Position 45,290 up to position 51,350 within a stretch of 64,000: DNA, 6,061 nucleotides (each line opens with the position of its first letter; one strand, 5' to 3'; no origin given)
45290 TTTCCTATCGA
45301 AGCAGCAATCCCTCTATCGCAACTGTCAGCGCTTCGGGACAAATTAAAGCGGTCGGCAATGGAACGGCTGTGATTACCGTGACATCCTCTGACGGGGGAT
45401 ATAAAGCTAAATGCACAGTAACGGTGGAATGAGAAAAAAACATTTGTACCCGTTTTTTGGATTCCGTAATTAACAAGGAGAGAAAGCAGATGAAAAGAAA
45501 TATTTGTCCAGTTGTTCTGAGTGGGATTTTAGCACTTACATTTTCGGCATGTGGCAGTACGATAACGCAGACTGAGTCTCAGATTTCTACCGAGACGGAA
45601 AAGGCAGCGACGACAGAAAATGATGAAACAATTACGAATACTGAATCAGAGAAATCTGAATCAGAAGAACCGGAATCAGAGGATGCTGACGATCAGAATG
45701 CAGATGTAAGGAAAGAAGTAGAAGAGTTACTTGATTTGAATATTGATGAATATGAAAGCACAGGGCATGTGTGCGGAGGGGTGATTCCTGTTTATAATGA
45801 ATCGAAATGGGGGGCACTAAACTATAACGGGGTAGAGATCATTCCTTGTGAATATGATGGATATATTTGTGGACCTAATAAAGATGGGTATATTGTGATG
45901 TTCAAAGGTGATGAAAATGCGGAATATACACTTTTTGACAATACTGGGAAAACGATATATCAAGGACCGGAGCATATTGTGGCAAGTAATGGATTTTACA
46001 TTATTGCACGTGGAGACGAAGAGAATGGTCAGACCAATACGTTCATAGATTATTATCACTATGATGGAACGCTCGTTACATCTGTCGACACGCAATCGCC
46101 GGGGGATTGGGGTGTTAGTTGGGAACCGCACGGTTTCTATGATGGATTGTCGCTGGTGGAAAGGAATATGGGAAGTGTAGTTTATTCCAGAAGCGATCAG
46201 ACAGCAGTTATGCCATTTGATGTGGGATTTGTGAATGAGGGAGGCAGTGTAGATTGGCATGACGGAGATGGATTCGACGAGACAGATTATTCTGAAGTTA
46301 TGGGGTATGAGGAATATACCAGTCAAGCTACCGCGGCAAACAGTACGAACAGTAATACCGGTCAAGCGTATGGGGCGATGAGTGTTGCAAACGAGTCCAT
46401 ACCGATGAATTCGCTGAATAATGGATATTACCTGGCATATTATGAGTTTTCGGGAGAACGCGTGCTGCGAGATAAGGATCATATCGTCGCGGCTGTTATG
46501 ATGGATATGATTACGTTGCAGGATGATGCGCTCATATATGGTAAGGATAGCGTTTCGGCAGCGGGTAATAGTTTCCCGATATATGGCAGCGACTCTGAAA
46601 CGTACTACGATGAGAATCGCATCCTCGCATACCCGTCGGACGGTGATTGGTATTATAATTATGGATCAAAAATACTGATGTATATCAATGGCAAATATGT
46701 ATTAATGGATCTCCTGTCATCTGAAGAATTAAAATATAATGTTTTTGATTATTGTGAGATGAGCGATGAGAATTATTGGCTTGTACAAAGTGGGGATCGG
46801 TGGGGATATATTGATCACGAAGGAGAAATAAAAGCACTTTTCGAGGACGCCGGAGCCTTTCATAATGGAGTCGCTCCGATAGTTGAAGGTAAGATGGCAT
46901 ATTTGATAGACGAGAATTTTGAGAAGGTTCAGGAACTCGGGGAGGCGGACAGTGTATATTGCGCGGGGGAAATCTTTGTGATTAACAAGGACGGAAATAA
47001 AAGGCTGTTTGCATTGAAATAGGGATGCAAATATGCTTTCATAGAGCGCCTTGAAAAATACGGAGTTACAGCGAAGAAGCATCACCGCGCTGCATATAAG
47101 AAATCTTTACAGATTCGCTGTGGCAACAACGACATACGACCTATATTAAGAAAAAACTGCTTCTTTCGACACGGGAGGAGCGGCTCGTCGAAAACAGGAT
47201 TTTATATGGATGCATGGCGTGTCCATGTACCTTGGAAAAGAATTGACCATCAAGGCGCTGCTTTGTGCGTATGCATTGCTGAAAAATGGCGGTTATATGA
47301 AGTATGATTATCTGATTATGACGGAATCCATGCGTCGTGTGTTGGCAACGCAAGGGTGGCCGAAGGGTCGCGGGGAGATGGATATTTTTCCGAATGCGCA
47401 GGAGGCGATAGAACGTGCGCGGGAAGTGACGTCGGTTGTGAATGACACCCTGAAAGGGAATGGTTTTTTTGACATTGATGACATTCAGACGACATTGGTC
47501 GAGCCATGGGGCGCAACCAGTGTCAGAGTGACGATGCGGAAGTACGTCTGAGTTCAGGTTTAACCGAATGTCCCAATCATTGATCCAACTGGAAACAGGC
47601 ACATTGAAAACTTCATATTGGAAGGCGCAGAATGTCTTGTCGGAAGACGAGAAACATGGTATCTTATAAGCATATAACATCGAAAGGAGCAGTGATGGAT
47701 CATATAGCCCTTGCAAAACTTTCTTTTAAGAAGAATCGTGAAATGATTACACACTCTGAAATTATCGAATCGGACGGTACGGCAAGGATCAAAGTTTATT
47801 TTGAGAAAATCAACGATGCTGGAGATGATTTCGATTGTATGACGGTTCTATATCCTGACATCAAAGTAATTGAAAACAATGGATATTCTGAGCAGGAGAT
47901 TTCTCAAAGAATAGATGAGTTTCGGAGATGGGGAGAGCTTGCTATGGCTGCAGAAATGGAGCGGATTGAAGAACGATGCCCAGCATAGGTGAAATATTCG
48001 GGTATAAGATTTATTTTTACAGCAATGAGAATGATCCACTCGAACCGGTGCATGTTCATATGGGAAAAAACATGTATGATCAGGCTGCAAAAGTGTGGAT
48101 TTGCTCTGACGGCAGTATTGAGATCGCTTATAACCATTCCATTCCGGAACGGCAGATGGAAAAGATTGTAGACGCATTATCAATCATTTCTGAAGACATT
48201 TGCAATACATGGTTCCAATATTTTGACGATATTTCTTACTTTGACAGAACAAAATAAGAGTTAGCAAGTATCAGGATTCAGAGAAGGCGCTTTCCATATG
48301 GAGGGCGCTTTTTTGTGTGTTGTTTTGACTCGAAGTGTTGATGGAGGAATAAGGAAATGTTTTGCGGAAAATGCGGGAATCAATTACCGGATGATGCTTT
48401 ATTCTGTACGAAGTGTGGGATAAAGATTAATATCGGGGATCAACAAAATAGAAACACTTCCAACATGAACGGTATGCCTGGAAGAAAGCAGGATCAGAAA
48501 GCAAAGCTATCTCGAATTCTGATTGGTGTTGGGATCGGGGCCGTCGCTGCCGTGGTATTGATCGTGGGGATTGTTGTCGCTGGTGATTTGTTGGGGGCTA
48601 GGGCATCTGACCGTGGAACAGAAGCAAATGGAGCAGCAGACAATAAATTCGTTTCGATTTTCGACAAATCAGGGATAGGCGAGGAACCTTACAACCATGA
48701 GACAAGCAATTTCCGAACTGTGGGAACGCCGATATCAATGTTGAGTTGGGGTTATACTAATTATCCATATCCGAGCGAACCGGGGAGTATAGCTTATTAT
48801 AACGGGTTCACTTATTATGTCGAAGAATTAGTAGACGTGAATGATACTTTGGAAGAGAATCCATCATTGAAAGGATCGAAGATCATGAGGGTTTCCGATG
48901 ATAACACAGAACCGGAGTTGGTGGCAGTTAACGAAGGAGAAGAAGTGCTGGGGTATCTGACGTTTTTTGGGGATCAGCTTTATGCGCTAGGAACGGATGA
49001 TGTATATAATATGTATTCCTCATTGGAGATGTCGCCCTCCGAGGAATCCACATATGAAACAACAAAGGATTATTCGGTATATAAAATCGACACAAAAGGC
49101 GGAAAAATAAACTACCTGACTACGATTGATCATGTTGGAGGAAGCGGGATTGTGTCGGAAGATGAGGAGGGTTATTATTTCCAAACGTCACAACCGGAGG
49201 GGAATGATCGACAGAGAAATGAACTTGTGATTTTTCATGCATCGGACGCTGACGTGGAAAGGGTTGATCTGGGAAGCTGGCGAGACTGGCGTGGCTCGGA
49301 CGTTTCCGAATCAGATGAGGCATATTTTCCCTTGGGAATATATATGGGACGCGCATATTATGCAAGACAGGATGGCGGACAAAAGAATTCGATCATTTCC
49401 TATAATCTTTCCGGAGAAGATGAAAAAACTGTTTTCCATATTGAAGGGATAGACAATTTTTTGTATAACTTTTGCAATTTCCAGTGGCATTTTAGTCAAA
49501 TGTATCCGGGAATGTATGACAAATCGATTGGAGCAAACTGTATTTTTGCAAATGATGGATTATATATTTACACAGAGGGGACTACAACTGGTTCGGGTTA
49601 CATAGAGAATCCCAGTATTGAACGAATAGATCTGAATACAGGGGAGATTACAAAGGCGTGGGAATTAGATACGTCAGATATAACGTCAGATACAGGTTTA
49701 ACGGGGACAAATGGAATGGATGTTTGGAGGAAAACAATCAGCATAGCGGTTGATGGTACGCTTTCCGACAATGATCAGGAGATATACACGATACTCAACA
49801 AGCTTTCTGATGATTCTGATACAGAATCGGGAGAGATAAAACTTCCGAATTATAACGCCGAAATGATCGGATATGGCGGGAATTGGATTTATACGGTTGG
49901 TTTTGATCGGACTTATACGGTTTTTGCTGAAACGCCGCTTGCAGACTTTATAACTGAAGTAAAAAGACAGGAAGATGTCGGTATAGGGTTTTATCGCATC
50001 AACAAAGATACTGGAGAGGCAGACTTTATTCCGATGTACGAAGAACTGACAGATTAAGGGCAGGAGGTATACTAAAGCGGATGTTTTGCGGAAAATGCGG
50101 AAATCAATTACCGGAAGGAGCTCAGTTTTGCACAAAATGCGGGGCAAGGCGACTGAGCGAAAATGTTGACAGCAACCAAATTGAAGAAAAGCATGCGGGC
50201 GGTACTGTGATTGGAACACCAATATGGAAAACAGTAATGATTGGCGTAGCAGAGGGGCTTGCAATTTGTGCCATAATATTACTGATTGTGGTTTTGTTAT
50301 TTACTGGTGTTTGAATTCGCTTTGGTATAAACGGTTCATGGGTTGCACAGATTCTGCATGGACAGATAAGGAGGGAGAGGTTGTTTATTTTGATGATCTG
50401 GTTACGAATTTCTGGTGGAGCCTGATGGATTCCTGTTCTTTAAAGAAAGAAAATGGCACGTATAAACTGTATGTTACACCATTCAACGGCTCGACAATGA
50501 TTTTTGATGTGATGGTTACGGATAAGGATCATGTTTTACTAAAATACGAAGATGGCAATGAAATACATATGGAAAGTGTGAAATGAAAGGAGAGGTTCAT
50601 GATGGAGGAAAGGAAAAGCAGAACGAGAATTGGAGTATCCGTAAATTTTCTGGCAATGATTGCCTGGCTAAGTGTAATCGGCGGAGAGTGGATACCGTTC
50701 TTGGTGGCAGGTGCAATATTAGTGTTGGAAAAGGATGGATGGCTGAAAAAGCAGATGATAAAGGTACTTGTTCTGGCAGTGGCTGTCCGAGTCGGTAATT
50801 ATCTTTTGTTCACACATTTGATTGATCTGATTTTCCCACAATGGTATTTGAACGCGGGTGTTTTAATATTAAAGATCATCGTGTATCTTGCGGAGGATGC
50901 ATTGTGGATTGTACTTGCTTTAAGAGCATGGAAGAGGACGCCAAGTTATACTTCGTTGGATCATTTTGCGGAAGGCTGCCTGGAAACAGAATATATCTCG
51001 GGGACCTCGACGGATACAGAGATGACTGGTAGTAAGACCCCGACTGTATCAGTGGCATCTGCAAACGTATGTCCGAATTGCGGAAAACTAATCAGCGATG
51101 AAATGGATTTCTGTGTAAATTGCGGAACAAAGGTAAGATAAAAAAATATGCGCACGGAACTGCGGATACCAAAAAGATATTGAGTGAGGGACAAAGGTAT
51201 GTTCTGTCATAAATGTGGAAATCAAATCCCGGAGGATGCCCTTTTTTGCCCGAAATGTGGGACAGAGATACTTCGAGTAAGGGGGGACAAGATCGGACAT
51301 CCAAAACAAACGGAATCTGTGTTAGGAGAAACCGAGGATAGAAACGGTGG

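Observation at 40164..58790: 18.6-kb accessory insertion splitting the conserved tgt-yajC pair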

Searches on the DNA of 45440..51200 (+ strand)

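Call 53: search_dna_similar(query=window:45440-51200:+, collection=phages, mode=distant, max_rows=8)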
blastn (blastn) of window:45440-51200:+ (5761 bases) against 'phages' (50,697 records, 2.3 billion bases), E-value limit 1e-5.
No match.

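Call 99: search_dna_similar(query=window:45440-51200:+, collection=plasmids, mode=distant, max_rows=5)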
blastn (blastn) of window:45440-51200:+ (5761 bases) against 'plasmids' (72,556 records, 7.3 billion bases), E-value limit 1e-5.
No match.
